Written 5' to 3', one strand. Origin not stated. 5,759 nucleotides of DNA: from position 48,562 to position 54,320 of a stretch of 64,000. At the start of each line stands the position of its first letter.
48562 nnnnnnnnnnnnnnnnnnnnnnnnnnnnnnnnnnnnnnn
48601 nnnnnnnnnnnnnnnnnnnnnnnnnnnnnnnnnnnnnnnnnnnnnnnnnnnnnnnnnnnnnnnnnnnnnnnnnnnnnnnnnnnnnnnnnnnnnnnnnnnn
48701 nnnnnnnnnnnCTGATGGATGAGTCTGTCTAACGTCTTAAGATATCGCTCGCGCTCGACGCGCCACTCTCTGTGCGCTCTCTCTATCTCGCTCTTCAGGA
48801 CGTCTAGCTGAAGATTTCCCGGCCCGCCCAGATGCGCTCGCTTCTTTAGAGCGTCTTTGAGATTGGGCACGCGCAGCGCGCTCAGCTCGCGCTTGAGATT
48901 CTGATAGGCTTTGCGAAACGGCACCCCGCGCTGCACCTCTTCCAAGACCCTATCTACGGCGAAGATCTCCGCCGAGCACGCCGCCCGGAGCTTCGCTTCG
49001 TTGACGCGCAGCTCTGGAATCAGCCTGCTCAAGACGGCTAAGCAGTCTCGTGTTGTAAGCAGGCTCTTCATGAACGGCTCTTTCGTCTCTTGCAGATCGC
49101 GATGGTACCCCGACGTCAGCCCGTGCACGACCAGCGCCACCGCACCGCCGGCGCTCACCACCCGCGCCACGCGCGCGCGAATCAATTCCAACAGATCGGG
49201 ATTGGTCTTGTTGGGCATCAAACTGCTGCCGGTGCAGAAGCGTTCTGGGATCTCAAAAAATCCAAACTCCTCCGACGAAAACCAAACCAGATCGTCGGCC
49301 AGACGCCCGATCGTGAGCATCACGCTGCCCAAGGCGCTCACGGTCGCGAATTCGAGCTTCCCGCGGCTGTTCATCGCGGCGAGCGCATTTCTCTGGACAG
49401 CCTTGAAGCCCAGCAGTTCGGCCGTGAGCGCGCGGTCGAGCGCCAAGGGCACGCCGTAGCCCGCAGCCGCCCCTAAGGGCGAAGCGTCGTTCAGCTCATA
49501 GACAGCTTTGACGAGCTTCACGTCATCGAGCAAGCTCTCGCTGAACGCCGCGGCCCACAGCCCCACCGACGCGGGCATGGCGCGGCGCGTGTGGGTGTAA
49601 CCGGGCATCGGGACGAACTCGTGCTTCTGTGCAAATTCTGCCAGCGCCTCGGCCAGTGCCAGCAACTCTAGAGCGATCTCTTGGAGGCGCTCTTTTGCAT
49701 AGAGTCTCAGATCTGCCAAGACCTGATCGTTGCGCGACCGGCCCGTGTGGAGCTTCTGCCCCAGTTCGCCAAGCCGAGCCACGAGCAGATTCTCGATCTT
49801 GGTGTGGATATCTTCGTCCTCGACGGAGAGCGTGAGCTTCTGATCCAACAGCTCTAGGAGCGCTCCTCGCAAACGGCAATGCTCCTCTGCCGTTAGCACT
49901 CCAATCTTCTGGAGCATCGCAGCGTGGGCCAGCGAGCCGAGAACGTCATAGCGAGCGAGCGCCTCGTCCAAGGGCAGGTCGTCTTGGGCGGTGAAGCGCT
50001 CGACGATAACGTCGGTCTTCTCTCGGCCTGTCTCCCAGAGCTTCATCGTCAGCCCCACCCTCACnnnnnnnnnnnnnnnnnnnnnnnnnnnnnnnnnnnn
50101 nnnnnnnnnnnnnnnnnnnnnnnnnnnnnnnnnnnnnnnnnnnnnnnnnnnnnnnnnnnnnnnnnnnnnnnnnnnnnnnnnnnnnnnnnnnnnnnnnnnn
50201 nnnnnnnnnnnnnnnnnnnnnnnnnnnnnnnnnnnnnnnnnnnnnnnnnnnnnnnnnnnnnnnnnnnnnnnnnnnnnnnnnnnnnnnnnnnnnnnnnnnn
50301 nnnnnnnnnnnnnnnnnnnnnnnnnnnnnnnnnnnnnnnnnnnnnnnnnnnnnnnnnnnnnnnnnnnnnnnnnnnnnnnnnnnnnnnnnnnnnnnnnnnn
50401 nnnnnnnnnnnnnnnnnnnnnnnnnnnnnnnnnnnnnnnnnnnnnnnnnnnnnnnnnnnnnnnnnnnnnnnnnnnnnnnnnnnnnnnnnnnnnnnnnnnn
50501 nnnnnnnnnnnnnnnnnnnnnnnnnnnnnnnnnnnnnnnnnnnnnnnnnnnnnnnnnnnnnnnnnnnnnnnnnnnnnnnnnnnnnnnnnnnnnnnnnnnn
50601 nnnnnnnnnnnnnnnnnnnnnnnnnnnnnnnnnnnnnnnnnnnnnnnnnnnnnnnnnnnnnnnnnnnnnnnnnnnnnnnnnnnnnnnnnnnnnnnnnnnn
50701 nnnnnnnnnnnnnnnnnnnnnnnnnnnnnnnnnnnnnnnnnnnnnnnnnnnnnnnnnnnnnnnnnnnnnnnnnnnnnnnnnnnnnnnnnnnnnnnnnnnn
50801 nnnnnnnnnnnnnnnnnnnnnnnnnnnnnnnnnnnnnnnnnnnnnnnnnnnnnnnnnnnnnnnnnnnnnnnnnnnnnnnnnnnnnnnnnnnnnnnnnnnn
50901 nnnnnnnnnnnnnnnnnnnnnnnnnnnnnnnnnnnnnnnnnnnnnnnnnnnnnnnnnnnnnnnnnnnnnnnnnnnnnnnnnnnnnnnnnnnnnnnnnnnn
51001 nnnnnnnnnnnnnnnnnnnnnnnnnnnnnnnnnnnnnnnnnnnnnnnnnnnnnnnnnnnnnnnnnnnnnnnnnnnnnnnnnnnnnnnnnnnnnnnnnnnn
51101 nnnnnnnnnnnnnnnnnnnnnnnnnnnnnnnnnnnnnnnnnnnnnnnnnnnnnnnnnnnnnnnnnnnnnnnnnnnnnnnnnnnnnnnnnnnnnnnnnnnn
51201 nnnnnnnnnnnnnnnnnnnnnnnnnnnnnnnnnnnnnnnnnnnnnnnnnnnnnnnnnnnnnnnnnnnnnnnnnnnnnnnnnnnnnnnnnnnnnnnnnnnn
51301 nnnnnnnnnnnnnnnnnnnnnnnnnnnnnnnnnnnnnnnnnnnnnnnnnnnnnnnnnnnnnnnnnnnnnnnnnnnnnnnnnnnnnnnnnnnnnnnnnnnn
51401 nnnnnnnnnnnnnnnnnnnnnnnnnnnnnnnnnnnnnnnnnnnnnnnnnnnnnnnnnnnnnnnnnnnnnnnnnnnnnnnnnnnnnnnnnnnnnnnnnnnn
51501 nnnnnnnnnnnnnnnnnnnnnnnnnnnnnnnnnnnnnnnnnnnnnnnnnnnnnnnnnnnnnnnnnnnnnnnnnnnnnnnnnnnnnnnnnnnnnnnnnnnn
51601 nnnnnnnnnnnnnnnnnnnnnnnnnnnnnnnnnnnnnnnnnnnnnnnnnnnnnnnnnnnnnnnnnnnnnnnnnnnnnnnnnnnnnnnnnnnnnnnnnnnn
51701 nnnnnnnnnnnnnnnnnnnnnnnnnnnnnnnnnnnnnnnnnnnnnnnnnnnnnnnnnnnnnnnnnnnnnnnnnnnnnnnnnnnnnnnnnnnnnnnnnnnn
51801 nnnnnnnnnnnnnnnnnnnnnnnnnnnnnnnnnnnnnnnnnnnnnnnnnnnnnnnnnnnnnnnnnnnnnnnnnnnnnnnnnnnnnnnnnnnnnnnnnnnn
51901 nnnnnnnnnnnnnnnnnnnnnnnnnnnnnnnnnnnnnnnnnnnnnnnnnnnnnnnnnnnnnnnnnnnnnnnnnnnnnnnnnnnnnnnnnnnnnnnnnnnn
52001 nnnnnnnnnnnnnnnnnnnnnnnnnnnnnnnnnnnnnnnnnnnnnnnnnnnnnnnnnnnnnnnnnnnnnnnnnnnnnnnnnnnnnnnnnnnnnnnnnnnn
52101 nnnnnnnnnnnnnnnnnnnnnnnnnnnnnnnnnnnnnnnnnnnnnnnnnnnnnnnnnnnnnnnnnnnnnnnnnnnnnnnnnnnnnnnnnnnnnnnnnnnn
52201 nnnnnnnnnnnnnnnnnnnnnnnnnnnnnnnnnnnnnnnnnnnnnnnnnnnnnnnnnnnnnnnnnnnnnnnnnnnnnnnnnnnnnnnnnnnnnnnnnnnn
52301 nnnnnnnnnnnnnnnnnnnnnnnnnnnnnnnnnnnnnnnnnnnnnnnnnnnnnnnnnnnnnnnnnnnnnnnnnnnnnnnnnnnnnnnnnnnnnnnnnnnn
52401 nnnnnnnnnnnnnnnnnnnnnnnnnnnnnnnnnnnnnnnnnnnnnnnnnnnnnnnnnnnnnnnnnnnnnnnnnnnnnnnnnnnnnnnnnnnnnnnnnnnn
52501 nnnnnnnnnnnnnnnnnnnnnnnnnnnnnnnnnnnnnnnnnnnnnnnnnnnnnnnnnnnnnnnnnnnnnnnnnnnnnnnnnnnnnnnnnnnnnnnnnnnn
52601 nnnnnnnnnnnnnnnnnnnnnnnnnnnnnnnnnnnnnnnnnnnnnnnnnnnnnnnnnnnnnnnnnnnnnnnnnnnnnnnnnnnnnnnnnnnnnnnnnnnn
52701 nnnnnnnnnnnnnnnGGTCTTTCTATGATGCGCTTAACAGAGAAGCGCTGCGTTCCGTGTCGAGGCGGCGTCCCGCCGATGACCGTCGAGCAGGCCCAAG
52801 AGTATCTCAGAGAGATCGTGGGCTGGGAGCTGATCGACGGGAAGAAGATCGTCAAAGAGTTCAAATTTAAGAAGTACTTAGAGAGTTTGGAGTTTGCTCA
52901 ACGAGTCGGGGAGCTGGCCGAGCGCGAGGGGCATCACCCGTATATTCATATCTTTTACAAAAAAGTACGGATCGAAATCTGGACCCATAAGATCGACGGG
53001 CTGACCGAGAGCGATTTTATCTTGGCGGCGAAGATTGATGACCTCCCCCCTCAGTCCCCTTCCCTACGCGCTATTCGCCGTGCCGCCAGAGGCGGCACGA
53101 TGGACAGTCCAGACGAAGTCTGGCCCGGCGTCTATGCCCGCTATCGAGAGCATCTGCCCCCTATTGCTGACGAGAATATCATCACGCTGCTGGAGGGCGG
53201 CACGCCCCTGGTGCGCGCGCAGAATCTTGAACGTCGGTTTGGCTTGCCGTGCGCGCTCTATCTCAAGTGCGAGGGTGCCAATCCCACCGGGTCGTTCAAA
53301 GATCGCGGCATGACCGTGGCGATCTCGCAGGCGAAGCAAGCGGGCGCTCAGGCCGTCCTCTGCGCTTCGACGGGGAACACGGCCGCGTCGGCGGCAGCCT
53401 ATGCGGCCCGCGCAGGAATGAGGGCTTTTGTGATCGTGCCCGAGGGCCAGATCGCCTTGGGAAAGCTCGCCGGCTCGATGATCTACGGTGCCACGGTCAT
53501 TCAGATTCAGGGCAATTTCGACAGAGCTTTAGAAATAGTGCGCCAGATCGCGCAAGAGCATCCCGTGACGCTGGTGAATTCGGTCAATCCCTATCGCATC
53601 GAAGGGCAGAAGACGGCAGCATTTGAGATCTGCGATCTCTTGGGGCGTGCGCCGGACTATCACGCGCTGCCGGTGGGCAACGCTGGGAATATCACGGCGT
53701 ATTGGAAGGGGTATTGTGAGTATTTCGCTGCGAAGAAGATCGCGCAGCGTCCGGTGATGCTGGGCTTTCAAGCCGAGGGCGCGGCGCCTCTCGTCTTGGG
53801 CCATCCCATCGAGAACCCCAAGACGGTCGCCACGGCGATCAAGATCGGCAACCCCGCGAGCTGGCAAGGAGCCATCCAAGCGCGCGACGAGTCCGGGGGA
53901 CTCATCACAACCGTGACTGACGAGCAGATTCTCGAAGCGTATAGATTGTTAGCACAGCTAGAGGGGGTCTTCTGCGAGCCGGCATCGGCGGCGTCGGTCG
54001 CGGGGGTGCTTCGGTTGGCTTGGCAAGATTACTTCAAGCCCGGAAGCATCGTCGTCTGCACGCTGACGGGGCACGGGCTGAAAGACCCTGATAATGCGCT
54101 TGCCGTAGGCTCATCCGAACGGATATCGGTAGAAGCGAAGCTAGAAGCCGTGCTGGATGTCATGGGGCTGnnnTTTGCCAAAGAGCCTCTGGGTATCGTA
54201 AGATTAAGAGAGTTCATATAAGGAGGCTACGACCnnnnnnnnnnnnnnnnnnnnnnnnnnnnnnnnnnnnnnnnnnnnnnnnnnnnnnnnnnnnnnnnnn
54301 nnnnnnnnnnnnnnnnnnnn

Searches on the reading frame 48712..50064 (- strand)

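Call 13: search_protein_families(library=pfam, proteins=[window:48712-50064:-], max_evalue=0.00001)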
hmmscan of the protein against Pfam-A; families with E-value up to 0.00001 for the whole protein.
window:48712-50064:- (451 aa): 1 family
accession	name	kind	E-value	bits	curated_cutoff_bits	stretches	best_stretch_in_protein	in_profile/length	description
PF00206.25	Lyase_1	-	1.3e-48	166.4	27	1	16-303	6-311/312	Lyase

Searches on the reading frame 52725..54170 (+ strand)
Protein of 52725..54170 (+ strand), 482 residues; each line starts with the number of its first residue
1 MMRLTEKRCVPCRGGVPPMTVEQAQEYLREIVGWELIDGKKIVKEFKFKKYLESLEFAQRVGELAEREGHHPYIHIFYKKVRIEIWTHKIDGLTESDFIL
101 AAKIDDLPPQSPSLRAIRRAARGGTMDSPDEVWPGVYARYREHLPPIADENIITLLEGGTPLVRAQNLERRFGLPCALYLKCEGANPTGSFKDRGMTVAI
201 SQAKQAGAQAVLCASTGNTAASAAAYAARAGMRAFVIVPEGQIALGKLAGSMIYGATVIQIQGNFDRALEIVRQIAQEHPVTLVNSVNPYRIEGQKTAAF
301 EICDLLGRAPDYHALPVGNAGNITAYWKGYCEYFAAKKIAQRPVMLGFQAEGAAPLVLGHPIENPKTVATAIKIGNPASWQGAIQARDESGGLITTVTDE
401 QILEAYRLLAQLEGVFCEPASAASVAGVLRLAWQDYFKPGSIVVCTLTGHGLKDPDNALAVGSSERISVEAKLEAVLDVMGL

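Call 13: search_protein_families(library=pfam, proteins=[window:52725-54170:+], max_evalue=0.00001)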
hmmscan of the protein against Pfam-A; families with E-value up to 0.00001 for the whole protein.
window:52725-54170:+ (482 aa): 2 families
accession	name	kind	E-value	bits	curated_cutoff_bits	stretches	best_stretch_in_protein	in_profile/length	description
PF00291.31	PALP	-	7.2e-75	252.5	35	1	153-449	1-295/295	Pyridoxal-phosphate dependent enzyme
PF01329.24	Pterin_4a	-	5.7e-29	100.5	26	1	18-107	2-91/91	Pterin 4 alpha carbinolamine dehydratase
